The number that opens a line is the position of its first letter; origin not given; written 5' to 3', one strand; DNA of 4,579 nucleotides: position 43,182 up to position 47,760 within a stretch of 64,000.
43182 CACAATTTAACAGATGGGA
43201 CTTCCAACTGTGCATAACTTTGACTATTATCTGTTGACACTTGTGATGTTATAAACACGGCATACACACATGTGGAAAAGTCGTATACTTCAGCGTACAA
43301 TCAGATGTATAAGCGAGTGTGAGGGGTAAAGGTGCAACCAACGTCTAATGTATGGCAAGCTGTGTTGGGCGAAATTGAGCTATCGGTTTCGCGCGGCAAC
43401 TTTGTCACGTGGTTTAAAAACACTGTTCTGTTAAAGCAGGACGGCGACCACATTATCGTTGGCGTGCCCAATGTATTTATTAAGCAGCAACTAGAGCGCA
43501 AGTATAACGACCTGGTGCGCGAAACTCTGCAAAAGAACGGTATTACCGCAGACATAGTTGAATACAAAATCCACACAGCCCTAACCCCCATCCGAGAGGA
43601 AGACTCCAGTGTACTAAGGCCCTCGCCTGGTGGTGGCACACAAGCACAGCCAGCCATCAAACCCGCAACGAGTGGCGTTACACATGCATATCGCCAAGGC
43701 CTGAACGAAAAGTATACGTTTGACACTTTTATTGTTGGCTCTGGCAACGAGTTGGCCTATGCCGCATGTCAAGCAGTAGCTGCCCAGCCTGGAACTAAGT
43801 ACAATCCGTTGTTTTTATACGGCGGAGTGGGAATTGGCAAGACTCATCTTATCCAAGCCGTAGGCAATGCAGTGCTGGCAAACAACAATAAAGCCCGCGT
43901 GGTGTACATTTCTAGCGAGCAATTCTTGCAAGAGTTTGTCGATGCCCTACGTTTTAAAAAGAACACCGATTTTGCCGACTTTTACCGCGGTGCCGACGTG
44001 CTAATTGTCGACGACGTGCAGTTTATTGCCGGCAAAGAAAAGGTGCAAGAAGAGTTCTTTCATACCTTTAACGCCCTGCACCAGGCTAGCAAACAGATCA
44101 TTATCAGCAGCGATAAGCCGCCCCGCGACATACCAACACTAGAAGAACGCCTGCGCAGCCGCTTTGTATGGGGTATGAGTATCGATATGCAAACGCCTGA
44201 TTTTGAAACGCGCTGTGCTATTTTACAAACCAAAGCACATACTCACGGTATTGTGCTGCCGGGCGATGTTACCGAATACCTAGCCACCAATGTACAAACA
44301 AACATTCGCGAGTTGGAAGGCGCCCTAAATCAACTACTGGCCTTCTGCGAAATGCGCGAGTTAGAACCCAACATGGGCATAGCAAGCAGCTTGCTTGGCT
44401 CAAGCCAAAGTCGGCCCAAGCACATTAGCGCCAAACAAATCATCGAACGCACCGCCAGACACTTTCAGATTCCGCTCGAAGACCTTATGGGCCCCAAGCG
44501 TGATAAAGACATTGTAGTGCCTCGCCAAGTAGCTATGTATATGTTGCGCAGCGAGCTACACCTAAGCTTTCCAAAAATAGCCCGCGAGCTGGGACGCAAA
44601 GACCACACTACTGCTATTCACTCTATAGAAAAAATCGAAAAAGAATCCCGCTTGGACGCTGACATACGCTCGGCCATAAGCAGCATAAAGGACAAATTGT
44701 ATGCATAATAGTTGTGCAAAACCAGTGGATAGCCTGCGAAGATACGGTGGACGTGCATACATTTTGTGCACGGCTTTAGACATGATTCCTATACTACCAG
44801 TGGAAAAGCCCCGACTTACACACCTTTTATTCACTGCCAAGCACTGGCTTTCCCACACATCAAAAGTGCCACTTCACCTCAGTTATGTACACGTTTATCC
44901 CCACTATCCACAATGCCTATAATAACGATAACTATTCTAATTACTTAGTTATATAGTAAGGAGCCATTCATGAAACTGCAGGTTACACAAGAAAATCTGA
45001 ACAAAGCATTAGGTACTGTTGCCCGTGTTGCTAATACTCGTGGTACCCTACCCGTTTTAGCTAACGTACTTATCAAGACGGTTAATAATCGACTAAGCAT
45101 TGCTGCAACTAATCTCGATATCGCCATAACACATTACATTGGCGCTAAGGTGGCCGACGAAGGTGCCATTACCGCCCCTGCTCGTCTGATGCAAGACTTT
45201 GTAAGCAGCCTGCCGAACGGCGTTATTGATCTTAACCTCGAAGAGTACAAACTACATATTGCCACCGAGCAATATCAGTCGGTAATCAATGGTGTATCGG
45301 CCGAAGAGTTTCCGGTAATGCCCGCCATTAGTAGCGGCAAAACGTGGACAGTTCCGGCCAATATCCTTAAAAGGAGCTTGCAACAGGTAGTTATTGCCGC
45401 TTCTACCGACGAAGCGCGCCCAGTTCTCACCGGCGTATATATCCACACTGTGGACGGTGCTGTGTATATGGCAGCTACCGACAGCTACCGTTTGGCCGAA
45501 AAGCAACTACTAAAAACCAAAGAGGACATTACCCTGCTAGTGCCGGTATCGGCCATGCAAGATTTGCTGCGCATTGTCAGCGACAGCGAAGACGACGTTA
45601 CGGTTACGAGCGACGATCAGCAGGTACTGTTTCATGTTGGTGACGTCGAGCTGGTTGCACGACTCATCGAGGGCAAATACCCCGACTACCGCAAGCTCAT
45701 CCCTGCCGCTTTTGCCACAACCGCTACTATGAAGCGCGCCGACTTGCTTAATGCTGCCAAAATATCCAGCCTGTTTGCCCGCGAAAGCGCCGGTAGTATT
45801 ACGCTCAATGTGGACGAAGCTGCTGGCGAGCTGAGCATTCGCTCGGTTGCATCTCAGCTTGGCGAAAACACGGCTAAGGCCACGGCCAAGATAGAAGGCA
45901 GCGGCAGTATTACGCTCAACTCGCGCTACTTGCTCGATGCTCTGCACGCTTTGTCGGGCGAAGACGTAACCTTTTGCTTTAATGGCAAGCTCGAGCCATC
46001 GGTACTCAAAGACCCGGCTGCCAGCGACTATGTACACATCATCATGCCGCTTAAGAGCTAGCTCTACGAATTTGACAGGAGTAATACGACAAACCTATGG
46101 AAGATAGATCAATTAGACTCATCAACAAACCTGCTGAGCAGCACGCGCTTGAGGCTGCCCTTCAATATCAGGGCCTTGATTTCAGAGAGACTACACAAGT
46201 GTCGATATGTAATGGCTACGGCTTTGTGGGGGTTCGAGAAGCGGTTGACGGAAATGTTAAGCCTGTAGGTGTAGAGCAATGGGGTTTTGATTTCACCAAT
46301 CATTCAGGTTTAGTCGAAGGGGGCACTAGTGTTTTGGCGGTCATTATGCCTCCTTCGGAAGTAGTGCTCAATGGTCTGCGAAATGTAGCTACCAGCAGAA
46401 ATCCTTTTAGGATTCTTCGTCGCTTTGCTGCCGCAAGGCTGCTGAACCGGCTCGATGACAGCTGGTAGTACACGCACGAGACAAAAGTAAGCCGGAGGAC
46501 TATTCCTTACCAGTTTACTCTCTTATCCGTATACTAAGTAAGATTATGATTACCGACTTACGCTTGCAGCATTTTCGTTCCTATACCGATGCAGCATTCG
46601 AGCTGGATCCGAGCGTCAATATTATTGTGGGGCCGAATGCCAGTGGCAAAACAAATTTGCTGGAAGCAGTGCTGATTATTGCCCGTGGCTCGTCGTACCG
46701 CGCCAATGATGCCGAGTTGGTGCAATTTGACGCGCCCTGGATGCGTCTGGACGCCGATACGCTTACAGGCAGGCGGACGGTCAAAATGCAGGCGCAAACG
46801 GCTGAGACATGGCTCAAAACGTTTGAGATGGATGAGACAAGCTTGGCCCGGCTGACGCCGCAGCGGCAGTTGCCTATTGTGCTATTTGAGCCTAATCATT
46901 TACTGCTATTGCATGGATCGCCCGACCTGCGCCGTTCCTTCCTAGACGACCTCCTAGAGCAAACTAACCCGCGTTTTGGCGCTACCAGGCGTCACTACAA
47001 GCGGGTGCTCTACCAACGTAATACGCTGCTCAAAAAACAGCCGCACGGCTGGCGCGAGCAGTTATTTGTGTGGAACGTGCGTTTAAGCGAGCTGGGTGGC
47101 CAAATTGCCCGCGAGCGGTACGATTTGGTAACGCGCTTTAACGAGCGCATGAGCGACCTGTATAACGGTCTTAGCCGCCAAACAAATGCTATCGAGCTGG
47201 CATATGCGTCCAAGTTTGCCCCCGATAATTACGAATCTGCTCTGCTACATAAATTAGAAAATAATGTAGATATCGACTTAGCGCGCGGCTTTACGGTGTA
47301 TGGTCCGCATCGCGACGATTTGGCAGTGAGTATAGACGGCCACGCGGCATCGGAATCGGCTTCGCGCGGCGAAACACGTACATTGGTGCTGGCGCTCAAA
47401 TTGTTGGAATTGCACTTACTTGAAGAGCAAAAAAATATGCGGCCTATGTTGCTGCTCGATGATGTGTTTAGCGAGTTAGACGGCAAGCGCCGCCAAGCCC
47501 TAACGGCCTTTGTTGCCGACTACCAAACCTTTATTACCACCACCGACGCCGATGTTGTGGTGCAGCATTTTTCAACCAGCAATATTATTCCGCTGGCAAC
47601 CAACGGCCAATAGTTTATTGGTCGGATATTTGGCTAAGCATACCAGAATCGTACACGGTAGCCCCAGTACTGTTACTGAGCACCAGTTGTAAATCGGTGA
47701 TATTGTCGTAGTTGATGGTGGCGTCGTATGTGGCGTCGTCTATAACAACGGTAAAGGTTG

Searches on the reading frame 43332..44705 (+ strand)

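Call 17: search_protein_families(library=pfam, proteins=[window:43332-44705:+], max_evalue=0.001)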
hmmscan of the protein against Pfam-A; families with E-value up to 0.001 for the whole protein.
window:43332-44705:+ (458 aa): 10 families
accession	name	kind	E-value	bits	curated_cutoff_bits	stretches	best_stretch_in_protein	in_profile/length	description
PF00308.24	Bac_DnaA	-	2e-70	236.6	23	1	124-285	1-162/162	Bacterial DnaA ATPAse domain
PF08299.17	Bac_DnaA_C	-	3.6e-24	85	31.5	1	368-435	2-69/69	Bacterial dnaA protein helix-turn-helix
PF11638.13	DnaA_N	-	5.5e-11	42.5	24.6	1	6-67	2-64/65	DnaA N-terminal domain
PF01695.23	IstB_IS21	-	3.8e-07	30.3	24.1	1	160-263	95-195/238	IstB-like ATP binding protein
PF00004.35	AAA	-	1.4e-05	25.9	21.2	1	161-263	2-111/131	ATPase family associated with various cellular activities (AAA)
PF22688.2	Hda_lid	-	1.6e-05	25.2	27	1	293-335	3-45/65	Hda, lid domain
PF01637.24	ATPase_2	-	0.00013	22.3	33.2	1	156-261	19-117/225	ATPase domain predominantly from Archaea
PF00910.28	RNA_helicase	-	0.0004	21.3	21.5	0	161-245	2-70/105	RNA helicase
PF13401.12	AAA_22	-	0.00046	20.9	27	0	159-247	7-109/130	AAA domain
PF13191.12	AAA_16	-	0.00097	20.1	32.6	0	152-206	20-73/167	AAA ATPase domain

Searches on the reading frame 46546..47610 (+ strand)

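Call 52: search_protein_families(library=pfam, proteins=[window:46546-47610:+], max_evalue=0.001)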
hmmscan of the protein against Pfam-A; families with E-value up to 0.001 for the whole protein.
window:46546-47610:+ (355 aa): 5 families
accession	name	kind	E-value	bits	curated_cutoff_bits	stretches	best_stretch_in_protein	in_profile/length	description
PF02463.25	SMC_N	-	9.8e-17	61.6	40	1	1-338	1-202/220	RecF/RecN/SMC N terminal domain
PF13476.12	AAA_23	-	2.8e-10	41.6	27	1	5-53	2-50/201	AAA domain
PF13175.12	AAA_15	-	4.9e-09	36.7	32.1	1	1-50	1-51/374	AAA ATPase domain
PF13304.12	AAA_21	-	6.3e-07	30.2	27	1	24-47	1-24/304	AAA domain, putative AbiEii toxin, Type IV TA system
PF13514.12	AAA_27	-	3e-05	24.2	22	1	2-72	3-74/206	AAA domain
